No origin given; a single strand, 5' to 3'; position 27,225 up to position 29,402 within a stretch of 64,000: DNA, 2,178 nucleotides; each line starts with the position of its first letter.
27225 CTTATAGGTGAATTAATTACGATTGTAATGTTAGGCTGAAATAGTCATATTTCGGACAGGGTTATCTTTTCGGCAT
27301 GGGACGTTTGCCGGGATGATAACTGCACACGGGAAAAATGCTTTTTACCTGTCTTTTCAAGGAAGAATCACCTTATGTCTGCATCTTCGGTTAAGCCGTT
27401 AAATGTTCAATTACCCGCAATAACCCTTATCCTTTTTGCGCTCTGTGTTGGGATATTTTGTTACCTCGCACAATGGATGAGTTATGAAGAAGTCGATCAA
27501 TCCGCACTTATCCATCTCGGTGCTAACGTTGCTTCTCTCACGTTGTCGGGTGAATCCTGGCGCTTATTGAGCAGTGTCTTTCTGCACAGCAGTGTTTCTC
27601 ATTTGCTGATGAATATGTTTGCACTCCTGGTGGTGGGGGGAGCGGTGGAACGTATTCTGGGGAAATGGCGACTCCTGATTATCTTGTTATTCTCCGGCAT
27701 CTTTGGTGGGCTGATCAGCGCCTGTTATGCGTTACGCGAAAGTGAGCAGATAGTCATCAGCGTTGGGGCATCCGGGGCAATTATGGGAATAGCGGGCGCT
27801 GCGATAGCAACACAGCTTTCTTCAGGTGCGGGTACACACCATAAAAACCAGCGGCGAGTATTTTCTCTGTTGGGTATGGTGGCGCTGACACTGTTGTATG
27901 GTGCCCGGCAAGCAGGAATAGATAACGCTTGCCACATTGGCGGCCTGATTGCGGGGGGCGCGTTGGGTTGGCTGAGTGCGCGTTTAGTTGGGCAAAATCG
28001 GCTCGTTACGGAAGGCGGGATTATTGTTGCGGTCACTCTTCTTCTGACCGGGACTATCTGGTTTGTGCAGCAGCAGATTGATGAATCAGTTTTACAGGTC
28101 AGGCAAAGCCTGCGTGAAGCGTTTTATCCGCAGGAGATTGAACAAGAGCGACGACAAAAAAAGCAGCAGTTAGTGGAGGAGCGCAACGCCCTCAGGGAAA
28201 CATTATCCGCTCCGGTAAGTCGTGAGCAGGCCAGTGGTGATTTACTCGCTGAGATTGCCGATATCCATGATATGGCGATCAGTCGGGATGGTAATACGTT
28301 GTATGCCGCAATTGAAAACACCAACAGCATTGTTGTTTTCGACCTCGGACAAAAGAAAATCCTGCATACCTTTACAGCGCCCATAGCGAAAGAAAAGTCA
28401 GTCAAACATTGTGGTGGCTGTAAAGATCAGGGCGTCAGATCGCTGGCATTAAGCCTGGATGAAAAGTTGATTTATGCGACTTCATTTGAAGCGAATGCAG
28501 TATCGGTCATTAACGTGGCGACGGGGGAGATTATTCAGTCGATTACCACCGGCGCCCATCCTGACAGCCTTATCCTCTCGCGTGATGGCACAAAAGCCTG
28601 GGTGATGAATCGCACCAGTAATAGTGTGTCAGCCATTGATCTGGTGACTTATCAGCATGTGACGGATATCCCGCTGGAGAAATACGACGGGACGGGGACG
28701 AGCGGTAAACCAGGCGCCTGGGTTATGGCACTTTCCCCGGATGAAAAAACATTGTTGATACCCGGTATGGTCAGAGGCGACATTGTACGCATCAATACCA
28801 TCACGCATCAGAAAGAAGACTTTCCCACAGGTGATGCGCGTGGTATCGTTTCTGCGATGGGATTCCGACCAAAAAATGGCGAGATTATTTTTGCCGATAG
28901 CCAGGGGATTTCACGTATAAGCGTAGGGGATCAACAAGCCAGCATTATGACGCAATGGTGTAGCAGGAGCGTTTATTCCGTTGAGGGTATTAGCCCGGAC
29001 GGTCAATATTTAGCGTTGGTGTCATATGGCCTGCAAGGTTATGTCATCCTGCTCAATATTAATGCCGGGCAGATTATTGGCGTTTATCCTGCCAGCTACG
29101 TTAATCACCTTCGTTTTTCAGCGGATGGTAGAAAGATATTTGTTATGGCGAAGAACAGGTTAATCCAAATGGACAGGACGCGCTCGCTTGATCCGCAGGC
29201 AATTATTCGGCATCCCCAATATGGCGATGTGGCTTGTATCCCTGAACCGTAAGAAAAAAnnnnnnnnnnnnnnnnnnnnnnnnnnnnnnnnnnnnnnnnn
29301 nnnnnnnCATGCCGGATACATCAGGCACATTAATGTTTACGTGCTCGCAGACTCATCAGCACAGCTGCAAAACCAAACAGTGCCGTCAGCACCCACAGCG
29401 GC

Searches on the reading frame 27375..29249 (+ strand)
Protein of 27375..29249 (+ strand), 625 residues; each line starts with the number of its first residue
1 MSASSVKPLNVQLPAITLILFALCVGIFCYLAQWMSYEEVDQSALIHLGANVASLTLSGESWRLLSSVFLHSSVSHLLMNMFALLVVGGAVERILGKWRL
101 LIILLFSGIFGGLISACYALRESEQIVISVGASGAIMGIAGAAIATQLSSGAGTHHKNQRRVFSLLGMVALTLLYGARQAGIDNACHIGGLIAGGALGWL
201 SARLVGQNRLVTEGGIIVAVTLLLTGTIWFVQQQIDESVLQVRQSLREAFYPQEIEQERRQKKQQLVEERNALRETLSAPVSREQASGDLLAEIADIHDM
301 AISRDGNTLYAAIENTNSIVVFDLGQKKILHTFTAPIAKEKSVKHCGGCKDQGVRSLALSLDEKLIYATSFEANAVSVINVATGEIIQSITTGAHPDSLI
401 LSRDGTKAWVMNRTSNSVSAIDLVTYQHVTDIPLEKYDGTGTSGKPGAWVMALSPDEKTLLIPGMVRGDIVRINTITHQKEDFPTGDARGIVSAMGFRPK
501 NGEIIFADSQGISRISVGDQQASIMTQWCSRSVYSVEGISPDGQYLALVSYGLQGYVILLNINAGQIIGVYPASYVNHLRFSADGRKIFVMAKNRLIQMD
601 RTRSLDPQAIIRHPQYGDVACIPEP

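Call 6: search_protein_families(library=ncbifam, proteins=[window:27375-29249:+])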
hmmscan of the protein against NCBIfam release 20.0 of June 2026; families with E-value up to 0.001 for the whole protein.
window:27375-29249:+ (625 aa): 12 families
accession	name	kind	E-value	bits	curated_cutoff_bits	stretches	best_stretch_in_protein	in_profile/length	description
TIGR03866.1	PQQ_ABC_repeats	subfamily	1.8e-14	53.5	287.3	1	354-483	43-162/310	PQQ-dependent catabolism-associated beta-propeller protein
TIGR02276.1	beta_rpt_yvtn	repeat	2.7e-14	52.8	27.85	2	362-398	2-38/42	beta-propeller repeat protein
TIGR04239.1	rhombo_GlpG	equivalog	1.9e-13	50.8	250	1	6-202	86-269/271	rhomboid family intramembrane serine protease GlpG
TIGR03902.1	rhom_GG_sort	equivalog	6.7e-12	45.6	84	1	57-196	12-151/154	rhombosortase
NF008155.0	PRK10907.1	equivalog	9.1e-12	44.9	335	1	9-202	89-269/276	rhomboid family intramembrane serine protease GlpG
NF052340.1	hydrazine_beta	equivalog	2.2e-11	43.4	560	1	300-463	38-179/372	hydrazine synthase subunit beta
NF052342.1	hydrazine_BC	exception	3.9e-10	38.5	1250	1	359-460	88-182/690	hydrazine synthase subunit beta-gamma fusion subunit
NF052280.1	7_blade_YncE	equivalog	3.7e-09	35.8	400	1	365-411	270-316/338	7-bladed beta-propeller protein YncE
NF052460.1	L-NosZ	equivalog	1.2e-07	30.6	700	1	297-473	89-243/480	clade III lactonase-type nitrous-oxide reductase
TIGR03907.1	QH_beta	equivalog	1e-06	28.1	223.2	1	372-461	9-96/338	quinohemoprotein amine dehydrogenase subunit beta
NF048007.1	MmpL3Stblzr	equivalog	2.6e-05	23.6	600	0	354-414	226-288/366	MmpL3/TtfA transport complex stabilizer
NF038117.1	choice_anch_I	subfamily_domain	0.00011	21.2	300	0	375-415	76-116/458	choice-of-anchor I family protein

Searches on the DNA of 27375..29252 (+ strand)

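Call 30: search_dna_similar(query=window:27375-29252:+, collection=ecoli_genomes, mode=near, max_rows=5)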
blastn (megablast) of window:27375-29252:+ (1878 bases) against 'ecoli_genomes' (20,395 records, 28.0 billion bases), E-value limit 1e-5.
Records with a match: 3237; places in all: 3243; records where one place covers at least 80% of the query: 3232.
Genomes with a match: 3237 of 5426; with a place that covers at least 80% of the query: 3232. Places per genome that has any: lowest 1, median 1, highest 2. On chromosomes: 3242 places; on plasmids: 1.
Best place of each record, by identity: >=99% 73; 95-99% 1506; 90-95% 1657; 60-80% 1.
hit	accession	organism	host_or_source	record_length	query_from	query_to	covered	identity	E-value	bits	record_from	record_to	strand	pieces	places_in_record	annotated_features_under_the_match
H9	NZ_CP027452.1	Escherichia coli strain 2014C-3338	Homo sapiens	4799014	1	1878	100%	99.9%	0e+0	3463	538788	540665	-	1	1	rhomboid family intramembrane serine protease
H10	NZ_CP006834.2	Escherichia coli APEC O2-211 strain APEC O2-211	Gallus gallus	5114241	1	1878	100%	99.9%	0e+0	3463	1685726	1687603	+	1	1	rhomboid family intramembrane serine protease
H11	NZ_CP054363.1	Escherichia coli strain SCU-171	Homo sapiens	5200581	1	1878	100%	99.9%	0e+0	3463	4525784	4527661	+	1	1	rhomboid family intramembrane serine protease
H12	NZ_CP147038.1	Escherichia coli strain 21F61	river water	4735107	1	1878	100%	99.9%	0e+0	3463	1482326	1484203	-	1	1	rhomboid family intramembrane serine protease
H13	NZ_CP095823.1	Escherichia coli strain STE15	avian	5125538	1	1878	100%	99.9%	0e+0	3463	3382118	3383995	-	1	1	rhomboid family intramembrane serine protease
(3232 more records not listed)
